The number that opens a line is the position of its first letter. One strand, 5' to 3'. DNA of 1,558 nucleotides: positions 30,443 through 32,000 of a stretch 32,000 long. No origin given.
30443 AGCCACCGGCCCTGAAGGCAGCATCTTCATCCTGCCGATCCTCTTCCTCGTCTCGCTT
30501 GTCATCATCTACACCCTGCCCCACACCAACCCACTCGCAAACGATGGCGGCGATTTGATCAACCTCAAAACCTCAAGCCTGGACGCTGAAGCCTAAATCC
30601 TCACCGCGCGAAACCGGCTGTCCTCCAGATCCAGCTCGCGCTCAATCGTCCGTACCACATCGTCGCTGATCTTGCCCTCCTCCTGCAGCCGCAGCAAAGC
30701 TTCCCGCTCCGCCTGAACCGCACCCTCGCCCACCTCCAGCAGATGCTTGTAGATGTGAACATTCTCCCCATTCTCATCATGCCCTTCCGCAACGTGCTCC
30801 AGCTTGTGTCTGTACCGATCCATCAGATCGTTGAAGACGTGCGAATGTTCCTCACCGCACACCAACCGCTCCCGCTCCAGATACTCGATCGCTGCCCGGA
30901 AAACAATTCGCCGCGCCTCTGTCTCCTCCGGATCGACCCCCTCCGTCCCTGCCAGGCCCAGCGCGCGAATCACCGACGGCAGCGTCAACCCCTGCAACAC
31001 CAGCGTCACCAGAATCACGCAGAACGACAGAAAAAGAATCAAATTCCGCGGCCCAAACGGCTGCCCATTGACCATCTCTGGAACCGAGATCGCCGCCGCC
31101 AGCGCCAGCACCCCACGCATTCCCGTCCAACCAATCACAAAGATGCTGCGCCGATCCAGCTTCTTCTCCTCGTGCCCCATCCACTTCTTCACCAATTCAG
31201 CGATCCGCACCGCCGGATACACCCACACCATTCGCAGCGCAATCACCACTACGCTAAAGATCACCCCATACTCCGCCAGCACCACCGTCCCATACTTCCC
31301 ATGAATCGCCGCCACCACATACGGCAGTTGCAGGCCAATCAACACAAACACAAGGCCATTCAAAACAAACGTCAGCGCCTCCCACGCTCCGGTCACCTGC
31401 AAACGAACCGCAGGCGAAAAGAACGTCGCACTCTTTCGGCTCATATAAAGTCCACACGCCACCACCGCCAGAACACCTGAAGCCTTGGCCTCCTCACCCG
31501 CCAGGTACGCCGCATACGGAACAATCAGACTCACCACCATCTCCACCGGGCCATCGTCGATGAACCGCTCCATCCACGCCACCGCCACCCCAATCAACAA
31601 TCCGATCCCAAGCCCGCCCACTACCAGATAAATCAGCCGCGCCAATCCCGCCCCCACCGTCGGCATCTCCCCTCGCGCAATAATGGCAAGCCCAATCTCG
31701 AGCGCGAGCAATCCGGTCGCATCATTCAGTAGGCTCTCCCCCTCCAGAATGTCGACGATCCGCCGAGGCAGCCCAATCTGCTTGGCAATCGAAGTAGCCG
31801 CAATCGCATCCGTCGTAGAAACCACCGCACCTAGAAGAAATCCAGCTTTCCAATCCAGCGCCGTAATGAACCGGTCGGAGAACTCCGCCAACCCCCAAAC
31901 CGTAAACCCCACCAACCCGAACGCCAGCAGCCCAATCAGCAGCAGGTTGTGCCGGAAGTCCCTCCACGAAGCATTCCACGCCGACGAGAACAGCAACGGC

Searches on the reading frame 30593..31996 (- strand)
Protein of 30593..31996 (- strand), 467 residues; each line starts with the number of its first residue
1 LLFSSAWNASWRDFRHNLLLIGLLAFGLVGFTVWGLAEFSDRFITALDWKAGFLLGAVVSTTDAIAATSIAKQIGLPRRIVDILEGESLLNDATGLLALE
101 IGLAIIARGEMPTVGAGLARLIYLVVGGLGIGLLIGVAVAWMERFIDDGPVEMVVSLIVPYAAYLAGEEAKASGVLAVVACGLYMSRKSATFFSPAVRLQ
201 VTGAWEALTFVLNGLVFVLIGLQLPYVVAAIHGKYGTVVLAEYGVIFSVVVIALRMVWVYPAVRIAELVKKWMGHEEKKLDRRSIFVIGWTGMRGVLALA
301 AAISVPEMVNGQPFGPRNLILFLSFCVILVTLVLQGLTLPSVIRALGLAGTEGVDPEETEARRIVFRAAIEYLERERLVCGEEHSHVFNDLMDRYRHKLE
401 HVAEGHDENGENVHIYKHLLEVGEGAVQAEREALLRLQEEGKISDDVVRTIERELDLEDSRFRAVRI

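Call 60: search_protein_families(library=pfam, proteins=[window:30593-31996:-], max_evalue=0.00001)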
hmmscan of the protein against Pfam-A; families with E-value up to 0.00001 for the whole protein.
window:30593-31996:- (467 aa): 1 family
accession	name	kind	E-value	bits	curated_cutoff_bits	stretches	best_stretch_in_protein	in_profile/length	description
PF00999.27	Na_H_Exchanger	-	8.7e-48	163.5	26.2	1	2-343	55-373/375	Sodium/hydrogen exchanger, transmembrane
